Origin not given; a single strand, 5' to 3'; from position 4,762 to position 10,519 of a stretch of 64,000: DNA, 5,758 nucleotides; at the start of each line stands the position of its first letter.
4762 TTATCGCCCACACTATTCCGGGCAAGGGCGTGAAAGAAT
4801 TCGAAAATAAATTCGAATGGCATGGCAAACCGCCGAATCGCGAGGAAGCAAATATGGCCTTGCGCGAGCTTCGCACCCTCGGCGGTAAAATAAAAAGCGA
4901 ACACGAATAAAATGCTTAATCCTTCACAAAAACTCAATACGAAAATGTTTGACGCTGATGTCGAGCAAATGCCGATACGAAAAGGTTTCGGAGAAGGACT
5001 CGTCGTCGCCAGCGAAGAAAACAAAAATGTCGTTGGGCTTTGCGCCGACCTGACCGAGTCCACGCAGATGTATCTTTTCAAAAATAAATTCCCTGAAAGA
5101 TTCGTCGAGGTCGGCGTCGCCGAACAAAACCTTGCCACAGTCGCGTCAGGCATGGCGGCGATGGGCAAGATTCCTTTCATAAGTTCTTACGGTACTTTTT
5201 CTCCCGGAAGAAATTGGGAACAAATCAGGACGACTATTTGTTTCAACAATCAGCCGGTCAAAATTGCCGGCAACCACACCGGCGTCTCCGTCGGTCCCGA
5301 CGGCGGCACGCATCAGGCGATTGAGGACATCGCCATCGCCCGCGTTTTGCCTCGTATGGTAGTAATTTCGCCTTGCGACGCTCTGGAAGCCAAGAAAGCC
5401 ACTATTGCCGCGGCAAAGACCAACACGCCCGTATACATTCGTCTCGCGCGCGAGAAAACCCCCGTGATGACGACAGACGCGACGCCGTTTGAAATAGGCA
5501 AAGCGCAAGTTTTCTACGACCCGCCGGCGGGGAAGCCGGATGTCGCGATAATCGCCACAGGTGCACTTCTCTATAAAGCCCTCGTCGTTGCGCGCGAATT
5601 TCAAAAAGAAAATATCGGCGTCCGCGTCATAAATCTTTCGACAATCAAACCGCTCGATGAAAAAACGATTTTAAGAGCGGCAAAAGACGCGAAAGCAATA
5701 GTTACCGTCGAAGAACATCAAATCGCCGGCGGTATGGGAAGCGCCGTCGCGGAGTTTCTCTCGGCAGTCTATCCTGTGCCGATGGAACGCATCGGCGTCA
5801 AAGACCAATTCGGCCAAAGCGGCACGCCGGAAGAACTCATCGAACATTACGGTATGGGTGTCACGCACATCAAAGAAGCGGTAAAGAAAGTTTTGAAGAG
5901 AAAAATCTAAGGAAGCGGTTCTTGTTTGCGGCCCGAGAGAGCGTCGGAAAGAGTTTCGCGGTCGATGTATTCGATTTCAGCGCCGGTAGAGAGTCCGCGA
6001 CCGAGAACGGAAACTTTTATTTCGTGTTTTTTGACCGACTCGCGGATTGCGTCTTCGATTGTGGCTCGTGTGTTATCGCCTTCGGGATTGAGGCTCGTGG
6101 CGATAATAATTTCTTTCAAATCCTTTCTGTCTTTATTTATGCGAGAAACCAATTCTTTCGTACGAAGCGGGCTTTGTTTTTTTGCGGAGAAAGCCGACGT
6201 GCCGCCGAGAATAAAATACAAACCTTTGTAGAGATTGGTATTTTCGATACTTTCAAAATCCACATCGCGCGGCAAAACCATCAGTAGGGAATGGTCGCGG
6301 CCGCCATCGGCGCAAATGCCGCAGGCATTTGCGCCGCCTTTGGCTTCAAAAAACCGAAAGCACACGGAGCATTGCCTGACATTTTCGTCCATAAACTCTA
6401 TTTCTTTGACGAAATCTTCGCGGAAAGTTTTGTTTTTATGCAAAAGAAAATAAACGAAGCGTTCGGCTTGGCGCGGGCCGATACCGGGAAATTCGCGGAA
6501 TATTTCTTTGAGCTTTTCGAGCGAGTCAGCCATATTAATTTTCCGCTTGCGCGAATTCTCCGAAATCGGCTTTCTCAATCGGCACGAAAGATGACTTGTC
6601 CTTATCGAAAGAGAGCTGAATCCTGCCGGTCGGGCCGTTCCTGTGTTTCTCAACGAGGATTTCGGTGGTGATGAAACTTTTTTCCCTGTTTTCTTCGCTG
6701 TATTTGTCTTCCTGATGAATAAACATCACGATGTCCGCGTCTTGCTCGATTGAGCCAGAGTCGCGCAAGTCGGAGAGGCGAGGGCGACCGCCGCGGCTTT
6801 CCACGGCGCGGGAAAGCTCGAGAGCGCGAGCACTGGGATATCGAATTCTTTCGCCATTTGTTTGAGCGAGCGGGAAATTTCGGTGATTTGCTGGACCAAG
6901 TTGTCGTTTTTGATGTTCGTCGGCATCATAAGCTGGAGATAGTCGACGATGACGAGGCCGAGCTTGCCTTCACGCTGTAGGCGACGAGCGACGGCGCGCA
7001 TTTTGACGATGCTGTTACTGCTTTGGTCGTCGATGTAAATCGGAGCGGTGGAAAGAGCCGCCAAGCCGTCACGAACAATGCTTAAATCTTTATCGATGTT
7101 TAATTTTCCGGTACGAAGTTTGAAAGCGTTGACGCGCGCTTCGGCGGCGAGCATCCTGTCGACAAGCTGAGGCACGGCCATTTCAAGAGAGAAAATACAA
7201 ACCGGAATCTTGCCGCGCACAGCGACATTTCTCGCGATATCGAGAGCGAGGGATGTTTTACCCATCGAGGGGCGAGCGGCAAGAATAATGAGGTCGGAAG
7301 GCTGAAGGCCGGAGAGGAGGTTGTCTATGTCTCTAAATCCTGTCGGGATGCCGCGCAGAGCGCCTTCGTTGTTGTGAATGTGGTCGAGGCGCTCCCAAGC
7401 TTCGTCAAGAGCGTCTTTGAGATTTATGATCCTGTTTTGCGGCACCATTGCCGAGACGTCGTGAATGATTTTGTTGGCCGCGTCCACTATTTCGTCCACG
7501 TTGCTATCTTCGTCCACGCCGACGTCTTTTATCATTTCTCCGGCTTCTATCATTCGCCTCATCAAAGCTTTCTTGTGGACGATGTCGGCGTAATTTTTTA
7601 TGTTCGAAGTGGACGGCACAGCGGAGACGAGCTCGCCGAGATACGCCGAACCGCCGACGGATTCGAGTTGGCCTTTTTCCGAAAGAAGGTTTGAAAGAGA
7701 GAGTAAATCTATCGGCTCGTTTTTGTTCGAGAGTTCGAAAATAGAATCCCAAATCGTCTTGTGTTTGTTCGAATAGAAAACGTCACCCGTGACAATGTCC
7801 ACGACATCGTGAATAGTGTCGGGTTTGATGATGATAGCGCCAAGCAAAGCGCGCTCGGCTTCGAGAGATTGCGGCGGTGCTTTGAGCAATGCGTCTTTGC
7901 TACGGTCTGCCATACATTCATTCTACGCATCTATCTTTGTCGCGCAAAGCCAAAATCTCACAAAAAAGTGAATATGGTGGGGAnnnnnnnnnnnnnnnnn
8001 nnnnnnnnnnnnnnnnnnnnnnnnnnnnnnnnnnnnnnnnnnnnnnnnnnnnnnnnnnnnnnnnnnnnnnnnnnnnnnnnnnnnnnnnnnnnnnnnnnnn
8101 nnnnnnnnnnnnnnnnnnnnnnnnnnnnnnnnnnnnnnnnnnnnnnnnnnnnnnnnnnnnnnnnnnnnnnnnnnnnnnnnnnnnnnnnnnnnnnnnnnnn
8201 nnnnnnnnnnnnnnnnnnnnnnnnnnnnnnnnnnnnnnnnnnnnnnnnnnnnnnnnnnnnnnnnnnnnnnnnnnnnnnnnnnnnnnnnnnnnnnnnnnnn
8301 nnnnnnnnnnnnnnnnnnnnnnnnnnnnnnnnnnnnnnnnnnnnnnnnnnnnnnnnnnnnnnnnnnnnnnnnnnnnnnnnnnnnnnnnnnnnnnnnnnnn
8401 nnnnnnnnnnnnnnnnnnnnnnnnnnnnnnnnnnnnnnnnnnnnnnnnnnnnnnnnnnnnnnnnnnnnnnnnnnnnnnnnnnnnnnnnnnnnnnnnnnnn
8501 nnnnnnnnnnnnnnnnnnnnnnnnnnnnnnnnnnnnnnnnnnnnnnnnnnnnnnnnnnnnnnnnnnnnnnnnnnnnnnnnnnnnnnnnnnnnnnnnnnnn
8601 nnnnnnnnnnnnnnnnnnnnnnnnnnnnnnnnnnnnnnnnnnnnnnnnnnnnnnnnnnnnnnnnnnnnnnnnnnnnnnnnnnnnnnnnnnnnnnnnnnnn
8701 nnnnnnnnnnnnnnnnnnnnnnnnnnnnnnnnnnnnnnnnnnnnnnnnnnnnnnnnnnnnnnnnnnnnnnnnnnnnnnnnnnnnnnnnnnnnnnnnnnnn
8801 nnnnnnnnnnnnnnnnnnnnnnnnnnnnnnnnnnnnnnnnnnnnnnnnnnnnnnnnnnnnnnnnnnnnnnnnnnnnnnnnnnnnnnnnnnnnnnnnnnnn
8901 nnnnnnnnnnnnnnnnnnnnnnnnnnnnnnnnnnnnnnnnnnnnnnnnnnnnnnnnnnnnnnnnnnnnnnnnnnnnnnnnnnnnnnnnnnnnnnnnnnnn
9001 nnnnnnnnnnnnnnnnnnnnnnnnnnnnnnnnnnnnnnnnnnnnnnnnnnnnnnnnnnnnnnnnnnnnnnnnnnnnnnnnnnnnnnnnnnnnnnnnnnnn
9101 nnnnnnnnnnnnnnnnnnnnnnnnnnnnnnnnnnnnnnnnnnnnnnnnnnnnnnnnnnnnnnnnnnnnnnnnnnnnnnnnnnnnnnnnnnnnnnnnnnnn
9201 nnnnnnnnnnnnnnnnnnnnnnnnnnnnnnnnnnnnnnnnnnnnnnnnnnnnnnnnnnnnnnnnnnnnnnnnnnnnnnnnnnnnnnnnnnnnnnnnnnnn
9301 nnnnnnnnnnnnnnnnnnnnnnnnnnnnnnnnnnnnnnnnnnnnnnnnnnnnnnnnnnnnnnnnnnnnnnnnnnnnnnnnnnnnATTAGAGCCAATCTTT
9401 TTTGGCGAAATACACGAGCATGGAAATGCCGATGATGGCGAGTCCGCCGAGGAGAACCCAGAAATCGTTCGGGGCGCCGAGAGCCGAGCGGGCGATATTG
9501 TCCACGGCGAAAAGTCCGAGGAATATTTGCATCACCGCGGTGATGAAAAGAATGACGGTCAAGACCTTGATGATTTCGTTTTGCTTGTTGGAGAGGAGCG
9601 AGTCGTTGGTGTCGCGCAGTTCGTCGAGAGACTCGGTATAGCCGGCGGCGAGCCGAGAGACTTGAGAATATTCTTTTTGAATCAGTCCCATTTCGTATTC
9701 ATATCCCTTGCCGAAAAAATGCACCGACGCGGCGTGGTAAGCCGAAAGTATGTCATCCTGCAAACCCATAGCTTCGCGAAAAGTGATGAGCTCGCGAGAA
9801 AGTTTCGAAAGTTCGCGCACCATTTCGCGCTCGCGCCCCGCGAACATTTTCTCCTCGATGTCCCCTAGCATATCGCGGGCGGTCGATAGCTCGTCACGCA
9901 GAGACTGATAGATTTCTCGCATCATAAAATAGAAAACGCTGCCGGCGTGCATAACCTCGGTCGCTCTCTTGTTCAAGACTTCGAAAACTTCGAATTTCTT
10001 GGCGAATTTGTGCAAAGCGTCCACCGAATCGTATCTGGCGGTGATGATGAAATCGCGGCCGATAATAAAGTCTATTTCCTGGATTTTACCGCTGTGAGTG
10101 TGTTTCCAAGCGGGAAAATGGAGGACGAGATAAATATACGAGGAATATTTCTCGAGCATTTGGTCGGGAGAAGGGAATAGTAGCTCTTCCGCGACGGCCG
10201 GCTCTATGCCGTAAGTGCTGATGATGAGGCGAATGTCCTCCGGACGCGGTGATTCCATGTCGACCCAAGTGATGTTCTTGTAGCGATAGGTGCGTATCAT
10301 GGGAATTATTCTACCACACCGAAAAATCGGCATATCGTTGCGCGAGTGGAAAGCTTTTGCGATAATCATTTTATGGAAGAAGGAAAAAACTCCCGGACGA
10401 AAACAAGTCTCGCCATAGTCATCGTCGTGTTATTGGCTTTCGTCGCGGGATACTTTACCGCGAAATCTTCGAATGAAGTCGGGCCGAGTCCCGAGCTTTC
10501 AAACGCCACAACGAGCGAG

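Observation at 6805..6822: dnaB reading frame broken by an apparent single-nucleotide deletion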

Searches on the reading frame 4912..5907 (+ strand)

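Call 26: search_protein_families(library=pfam, proteins=[window:4912-5907:+], max_evalue=0.01)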
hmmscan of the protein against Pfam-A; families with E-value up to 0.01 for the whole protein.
window:4912-5907:+ (332 aa): 5 families
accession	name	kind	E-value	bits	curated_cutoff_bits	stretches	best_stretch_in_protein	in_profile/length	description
PF02779.29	Transket_pyr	-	6.7e-38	130.5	27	1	19-184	2-173/174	Transketolase, pyrimidine binding domain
PF02780.25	Transketolase_C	-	1.3e-29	103.1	25.9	1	208-320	9-124/124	Transketolase, C-terminal domain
PF22613.1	Transketolase_C_1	-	4.3e-07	30.6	27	1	206-315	9-112/113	Transketolase-like TK C-terminal domain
PF17147.9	PFOR_II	-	9e-06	26.4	27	1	210-289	2-81/102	Pyruvate:ferredoxin oxidoreductase core domain II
PF12328.13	Rpp20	-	0.0021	18.4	24.6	1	208-254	46-92/118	Rpp20 subunit of nuclear RNase MRP and P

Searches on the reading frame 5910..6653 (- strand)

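Call 26: search_protein_families(library=pfam, proteins=[window:5910-6653:-], max_evalue=0.01)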
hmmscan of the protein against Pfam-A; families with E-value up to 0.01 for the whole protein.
window:5910-6653:- (248 aa): 4 families
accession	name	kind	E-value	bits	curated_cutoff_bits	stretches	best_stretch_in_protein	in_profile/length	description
PF21175.2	RecR_C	-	3.2e-07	30.1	22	1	220-243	1-24/24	RecR, C-terminal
PF13662.12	Toprim_4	-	7.3e-07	29.8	25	1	125-217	4-84/85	Toprim domain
PF21176.3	RecR_HhH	-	6.6e-06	26.3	27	1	45-77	1-33/45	RecR, helix-hairpin-helix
PF01751.28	Toprim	-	0.0013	19.3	23.1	1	161-214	38-93/96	Toprim domain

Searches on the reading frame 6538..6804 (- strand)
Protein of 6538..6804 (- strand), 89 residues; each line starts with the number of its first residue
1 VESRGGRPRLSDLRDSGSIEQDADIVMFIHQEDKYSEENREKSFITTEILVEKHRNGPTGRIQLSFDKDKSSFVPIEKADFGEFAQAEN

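Call 6: search_protein_families(library=pfam, proteins=[window:6538-6804:-])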
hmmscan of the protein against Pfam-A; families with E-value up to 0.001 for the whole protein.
seq(89 aa): 1 family
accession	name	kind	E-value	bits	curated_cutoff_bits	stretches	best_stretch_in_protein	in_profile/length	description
PF03796.21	DnaB_C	-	5.2e-24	85.4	27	1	4-73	185-253/255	DnaB-like helicase C terminal domain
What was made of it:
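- Checked: The second holds DnaB_C positions 185-253 of 255 (call 6).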

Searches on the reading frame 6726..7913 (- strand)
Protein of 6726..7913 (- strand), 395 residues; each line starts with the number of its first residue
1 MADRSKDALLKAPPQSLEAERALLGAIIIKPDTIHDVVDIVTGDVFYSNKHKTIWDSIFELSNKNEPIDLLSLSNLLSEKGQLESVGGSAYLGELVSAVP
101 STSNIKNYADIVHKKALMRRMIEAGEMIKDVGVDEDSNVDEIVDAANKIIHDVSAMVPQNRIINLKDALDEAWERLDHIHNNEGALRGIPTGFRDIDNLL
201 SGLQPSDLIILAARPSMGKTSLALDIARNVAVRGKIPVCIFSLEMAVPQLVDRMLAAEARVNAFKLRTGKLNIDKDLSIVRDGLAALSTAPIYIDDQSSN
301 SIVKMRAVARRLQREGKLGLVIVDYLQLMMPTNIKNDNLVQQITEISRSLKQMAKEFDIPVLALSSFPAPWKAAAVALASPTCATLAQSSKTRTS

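Call 6: search_protein_families(library=pfam, proteins=[window:6729-7913:-])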
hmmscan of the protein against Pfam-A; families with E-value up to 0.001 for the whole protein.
seq(395 aa): 3 families
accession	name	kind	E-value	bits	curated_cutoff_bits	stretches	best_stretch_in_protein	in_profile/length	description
PF03796.21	DnaB_C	-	3.1e-63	214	27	1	188-366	1-177/255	DnaB-like helicase C terminal domain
PF00772.26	DnaB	-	3.4e-33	114.2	23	1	13-113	2-102/103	DnaB-like helicase N terminal domain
PF13481.12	AAA_25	-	4e-13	49.9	27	1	194-364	20-187/195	AAA domain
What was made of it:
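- On DnaB replicative helicase (TIGR00665 / PF00772 + PF03796): PF00772 matches residues 13-113, profile positions 2-102 of 103, E = 3e-33 (call 6).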

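Call 8: find_encoding_contigs(protein=window:6726-7913:-, flank=3000, max_places=10)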
Protein window:6726-7913:- (395 aa): no gene with exactly this product is on record in the collection.

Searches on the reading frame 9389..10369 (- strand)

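Call 27: search_protein_families(library=pfam, proteins=[window:9389-10369:-], max_evalue=0.01)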
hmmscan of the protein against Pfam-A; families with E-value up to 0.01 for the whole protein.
window:9389-10369:- (327 aa): 2 families
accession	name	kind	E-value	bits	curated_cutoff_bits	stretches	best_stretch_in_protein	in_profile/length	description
PF01544.23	CorA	-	1.2e-37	130.3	27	1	31-323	2-292/292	CorA-like Mg2+ transporter protein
PF13937.11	DUF4212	-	0.0098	16.7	30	0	267-324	9-68/79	Domain of unknown function (DUF4212)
